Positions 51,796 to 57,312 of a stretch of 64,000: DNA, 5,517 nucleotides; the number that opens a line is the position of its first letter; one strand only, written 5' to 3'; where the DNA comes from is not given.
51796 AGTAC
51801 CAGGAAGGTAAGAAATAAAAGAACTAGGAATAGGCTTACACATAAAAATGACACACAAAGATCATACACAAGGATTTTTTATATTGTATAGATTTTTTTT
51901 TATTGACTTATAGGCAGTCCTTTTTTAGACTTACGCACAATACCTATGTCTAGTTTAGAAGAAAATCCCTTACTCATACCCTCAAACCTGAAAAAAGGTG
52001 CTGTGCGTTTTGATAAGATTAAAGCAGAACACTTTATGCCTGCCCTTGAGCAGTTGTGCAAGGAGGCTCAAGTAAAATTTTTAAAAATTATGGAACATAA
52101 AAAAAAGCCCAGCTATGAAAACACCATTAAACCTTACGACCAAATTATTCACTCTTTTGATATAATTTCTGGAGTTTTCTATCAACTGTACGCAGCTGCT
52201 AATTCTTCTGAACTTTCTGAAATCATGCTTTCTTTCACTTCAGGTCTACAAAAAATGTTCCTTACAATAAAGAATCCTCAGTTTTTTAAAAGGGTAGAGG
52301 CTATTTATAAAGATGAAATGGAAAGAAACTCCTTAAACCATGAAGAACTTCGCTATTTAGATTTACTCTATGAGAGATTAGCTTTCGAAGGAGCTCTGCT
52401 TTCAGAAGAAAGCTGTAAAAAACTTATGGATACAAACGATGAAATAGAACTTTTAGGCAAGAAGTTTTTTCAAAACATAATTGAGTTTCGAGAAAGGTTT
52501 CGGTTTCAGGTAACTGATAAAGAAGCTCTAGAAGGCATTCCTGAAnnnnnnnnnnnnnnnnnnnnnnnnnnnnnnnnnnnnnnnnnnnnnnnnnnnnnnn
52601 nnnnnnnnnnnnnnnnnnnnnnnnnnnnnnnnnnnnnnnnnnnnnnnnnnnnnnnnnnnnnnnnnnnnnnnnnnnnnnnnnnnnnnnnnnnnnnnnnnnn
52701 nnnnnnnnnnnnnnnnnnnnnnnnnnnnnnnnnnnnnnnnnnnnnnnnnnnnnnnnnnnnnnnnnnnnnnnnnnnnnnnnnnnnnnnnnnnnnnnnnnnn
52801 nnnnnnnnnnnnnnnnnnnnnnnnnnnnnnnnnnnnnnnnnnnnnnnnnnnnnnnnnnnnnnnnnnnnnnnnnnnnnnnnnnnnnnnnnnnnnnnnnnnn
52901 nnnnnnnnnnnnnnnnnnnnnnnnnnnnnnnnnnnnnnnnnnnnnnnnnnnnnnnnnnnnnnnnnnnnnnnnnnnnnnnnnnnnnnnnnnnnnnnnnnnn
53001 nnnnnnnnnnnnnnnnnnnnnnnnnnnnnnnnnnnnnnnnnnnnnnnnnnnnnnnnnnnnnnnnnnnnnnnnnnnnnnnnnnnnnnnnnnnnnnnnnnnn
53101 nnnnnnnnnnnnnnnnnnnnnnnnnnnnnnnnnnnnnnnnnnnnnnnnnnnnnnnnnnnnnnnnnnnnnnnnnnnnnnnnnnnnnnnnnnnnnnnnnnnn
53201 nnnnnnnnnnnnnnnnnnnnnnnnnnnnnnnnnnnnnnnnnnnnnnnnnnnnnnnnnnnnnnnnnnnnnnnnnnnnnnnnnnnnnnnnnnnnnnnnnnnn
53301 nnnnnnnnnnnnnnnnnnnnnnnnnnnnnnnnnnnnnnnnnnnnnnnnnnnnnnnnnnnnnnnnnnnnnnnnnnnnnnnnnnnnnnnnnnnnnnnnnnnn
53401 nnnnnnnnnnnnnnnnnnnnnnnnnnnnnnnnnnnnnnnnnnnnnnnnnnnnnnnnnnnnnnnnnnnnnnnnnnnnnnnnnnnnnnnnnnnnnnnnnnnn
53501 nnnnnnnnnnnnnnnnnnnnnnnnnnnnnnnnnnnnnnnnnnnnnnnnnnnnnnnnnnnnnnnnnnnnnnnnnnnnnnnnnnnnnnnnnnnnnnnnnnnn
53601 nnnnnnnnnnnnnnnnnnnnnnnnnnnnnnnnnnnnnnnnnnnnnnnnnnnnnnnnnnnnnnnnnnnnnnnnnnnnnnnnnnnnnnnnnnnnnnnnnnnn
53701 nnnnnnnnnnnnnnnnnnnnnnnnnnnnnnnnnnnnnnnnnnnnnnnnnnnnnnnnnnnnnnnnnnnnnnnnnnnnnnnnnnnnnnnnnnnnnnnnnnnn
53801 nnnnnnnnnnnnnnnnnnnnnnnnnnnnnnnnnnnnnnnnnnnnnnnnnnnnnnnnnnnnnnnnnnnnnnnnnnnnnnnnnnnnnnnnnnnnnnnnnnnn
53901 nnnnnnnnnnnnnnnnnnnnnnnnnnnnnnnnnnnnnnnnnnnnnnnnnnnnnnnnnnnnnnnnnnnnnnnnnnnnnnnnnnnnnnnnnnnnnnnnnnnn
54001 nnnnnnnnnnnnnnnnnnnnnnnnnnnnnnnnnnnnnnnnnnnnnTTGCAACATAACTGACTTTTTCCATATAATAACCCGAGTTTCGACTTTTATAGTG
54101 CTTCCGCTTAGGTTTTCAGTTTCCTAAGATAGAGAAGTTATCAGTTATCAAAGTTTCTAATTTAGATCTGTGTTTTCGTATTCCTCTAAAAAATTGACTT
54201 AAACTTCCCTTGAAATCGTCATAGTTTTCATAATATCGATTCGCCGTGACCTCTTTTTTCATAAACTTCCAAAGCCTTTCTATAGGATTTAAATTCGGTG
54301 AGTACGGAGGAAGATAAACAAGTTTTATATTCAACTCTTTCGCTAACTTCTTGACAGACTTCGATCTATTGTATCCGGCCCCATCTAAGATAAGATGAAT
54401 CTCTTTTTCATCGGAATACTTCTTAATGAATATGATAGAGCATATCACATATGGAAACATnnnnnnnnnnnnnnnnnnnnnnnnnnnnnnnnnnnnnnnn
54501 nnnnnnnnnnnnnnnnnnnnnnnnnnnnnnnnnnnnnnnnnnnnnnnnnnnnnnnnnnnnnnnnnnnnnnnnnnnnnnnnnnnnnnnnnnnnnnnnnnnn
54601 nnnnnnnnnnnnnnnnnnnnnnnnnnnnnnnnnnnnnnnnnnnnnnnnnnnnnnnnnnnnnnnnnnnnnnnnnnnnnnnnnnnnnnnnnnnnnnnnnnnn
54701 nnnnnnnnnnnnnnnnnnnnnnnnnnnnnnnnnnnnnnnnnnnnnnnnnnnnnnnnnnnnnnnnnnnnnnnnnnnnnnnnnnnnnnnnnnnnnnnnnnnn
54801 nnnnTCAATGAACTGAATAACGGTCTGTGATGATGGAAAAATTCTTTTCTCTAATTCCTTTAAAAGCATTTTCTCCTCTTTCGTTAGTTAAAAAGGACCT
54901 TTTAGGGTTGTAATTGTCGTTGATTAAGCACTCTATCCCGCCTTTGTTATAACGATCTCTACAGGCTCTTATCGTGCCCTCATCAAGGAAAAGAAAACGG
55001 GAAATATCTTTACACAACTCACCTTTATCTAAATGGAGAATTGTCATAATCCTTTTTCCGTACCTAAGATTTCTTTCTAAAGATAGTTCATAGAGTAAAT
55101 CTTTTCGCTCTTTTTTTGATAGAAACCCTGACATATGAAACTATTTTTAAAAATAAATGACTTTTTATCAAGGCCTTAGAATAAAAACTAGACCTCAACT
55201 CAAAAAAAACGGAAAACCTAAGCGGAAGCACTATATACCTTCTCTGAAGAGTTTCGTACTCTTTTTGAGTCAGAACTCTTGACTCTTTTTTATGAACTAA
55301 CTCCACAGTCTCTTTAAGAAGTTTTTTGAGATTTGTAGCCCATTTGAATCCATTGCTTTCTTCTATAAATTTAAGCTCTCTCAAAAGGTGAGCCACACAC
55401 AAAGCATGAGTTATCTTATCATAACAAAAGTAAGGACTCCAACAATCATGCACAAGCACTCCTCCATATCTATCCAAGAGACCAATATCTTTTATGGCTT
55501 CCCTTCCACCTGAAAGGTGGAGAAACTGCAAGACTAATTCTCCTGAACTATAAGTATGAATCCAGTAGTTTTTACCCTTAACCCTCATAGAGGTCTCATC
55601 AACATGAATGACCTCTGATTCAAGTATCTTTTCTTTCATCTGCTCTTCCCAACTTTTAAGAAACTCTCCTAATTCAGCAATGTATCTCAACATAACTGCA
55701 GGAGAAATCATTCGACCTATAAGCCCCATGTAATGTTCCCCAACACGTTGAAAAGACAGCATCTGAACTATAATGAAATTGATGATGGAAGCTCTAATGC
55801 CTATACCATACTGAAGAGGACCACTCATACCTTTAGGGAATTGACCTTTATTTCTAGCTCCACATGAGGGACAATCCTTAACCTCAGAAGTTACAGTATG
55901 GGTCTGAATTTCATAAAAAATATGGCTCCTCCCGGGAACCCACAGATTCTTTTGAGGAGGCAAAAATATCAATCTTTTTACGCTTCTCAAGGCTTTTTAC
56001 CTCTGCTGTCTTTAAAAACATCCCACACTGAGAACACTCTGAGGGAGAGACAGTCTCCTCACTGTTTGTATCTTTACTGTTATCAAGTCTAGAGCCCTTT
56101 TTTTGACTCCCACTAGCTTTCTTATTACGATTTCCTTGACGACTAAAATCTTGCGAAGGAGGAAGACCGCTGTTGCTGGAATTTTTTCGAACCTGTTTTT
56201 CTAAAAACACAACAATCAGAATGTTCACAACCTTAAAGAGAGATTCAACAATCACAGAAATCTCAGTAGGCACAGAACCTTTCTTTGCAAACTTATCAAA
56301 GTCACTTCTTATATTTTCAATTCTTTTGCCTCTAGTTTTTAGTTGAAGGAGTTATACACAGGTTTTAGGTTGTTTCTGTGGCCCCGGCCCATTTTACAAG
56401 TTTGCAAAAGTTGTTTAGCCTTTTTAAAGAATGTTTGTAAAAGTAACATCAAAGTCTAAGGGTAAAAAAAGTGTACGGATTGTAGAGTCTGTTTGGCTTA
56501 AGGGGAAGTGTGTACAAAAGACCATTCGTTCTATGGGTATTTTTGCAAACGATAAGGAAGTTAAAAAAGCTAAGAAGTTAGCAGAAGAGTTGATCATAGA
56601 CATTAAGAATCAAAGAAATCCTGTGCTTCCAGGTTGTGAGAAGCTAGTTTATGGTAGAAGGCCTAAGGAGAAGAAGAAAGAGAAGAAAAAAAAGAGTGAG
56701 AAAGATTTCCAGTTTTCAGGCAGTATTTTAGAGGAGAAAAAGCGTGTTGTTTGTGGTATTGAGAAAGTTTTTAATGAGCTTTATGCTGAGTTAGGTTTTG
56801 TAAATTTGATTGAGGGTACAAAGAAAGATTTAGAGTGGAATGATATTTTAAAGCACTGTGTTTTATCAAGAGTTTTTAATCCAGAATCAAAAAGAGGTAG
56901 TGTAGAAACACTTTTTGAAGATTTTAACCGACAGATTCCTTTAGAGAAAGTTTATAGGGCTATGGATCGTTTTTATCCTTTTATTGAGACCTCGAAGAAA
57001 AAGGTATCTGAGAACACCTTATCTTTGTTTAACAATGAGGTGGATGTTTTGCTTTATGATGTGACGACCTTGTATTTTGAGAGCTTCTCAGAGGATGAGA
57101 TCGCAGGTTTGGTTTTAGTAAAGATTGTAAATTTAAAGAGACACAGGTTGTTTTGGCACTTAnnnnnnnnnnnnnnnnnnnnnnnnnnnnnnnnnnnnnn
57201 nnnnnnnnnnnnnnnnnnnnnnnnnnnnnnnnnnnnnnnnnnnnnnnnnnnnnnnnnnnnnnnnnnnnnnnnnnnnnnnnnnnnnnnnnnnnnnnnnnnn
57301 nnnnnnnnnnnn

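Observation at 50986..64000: Inverted duplication of acyltransferase + M3 peptidase with identical flanks but a mosaic, diverged peptidase interior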

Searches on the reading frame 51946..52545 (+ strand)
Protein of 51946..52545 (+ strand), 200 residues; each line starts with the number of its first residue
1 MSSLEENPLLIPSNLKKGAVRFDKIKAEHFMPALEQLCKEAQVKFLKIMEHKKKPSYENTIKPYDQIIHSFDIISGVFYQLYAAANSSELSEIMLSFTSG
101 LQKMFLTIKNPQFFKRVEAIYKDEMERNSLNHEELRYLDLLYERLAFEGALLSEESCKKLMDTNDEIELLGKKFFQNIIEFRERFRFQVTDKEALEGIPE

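Call 38: find_homologous_proteins(query=window:51946-52545:+, max_evalue=0.00001)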
Query window:51946-52545:+ (200 aa): 1 proteins with E <= 0.00001 among 131 candidates.
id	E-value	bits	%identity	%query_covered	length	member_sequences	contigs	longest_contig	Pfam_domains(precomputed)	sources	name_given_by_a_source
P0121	1.2e-50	190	50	100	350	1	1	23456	PF01432.27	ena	-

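Call 40: find_encoding_contigs(protein=P0121, flank=10000, max_places=3)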
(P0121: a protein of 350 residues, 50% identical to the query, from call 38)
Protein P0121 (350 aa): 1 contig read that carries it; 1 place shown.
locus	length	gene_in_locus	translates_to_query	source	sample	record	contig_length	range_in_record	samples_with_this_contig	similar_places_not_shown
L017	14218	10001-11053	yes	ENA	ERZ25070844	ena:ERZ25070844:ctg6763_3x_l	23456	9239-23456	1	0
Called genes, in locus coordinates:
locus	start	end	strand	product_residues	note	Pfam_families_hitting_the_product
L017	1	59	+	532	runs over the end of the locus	PF12072:RNase_Y_N, PF01966:HD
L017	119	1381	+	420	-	PF00579:tRNA-synt_1b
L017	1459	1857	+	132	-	PF00111:Fer2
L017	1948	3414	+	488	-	PF02074:Peptidase_M32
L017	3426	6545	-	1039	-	PF02985:HEAT (faint), PF25786:HEAT_GCN1_C (faint), PF12765:Cohesin_HEAT (faint), PF13646:HEAT_2, PF16186:Arm_3 (faint), PF24714:TOR1L1_N (faint), PF13646:HEAT_2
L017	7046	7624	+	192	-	-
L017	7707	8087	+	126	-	-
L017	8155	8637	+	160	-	-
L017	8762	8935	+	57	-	-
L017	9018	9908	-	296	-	PF25084:LbH_EIF2B (weak), PF25087:GMPPB_C, PF00132:Hexapep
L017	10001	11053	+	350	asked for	PF01432:Peptidase_M3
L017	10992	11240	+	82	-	PF01432:Peptidase_M3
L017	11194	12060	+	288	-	PF01432:Peptidase_M3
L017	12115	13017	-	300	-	-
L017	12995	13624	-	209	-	PF00692:dUTPase, PF22769:DCD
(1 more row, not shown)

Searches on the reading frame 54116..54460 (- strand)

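Call 32: search_protein_families(library=ncbifam, proteins=[window:54116-54460:-], max_evalue=0.001)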
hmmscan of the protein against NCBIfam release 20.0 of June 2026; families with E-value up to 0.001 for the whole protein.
window:54116-54460:- (114 aa): 4 families
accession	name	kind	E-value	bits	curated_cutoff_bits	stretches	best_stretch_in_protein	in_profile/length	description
NF033545.0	transpos_IS630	equivalog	1.5e-27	96.9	100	1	14-92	219-296/299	IS630 family transposase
NF033577.2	transpos_IS481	equivalog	0.00014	21.5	224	1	27-98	197-270/284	IS481 family transposase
NF033516.0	transpos_IS3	equivalog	0.00038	19.8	160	1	27-92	284-349/369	IS3 family transposase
NF033519.0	transpos_ISAzo13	equivalog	0.00051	19.2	200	1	13-72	254-322/387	ISAzo13 family transposase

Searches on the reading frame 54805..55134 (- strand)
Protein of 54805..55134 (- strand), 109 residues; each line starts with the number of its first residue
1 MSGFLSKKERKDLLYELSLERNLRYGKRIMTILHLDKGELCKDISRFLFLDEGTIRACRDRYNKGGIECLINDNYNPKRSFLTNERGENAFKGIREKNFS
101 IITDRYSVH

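Call 32: search_protein_families(library=ncbifam, proteins=[window:54805-55134:-], max_evalue=0.001)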
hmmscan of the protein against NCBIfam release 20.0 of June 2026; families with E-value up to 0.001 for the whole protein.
window:54805-55134:- (109 aa): 1 family
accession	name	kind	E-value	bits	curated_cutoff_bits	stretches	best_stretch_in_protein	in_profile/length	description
NF033545.0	transpos_IS630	equivalog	2.3e-05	24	100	1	28-97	2-71/299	IS630 family transposase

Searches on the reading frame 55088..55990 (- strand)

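Call 7: search_protein_families(library=pfam, proteins=[window:55091-55990:-])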
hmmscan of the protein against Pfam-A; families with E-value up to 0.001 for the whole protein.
window:55091-55990:- (300 aa): 1 family
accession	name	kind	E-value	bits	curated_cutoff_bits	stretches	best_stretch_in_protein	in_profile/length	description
PF03050.20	DDE_Tnp_IS66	-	8.9e-26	91.4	23.1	1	60-236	3-190/284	Transposase IS66 family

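Call 32: search_protein_families(library=ncbifam, proteins=[window:55088-55990:-], max_evalue=0.001)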
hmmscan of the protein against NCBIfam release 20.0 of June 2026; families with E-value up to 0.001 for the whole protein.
window:55088-55990:- (300 aa): 1 family
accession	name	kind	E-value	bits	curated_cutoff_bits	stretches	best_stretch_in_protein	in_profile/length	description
NF033517.1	transpos_IS66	equivalog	1.2e-42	146.4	180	1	34-252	60-278/387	IS66 family transposase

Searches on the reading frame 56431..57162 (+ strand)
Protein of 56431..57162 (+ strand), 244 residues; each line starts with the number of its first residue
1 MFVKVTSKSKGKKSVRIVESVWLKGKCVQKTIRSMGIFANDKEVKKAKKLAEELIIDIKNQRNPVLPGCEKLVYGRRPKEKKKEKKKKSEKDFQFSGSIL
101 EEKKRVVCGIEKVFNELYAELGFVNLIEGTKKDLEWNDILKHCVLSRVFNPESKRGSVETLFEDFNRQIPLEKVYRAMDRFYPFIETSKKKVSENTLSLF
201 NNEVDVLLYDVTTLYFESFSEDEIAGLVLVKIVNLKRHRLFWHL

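Call 7: search_protein_families(library=pfam, proteins=[window:56431-57162:+])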
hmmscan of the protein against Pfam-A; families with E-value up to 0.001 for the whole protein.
window:56431-57162:+ (244 aa): 0 families

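Call 21: search_protein_families(library=ncbifam, proteins=[window:56431-57162:+], max_evalue=0.001)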
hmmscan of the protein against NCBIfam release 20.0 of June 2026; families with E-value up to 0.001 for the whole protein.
window:56431-57162:+ (244 aa): 1 family
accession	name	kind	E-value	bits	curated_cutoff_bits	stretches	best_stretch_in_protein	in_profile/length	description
NF033559.2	transpos_IS1634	equivalog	2e-18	66.7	100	1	29-224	3-151/483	IS1634 family transposase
